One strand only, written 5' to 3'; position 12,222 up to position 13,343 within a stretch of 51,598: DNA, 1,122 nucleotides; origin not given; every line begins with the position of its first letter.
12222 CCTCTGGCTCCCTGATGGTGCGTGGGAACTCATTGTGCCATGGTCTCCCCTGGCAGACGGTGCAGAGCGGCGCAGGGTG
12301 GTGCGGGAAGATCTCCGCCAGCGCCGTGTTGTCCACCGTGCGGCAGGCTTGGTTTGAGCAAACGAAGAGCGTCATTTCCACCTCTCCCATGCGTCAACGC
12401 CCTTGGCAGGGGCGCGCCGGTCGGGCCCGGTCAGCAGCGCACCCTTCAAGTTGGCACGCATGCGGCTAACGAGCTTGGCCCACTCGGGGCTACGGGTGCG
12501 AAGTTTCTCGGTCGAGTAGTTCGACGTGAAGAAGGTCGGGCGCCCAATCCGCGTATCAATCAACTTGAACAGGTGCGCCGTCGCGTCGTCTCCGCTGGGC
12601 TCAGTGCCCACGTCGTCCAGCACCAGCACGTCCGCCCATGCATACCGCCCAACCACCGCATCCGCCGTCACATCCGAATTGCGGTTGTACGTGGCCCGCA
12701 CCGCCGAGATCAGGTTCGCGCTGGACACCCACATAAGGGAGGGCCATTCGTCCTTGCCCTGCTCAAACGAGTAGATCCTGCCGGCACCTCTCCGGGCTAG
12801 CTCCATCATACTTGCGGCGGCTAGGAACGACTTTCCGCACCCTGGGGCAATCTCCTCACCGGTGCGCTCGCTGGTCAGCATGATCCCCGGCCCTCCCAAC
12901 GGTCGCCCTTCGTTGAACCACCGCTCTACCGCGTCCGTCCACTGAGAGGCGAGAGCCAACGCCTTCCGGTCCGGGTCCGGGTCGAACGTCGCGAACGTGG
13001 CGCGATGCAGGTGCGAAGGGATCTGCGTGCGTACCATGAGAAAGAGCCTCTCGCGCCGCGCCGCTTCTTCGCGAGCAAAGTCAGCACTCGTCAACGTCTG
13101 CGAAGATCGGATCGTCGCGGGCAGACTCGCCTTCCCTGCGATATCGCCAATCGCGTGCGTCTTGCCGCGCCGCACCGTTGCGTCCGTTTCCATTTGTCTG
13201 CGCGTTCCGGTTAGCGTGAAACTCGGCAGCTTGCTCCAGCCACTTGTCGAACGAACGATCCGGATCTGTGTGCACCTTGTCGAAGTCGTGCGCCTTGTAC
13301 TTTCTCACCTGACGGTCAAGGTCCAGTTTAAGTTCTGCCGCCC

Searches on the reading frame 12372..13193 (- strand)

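Call 18: search_protein_families(library=pfam, proteins=[window:12372-13193:-], max_evalue=0.01)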
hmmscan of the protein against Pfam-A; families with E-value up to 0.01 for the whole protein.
window:12372-13193:- (273 aa): 1 family
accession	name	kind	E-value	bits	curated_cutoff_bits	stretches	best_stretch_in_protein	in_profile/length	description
PF01695.23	IstB_IS21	-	2.6e-05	24.3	24.1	1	117-229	101-197/238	IstB-like ATP binding protein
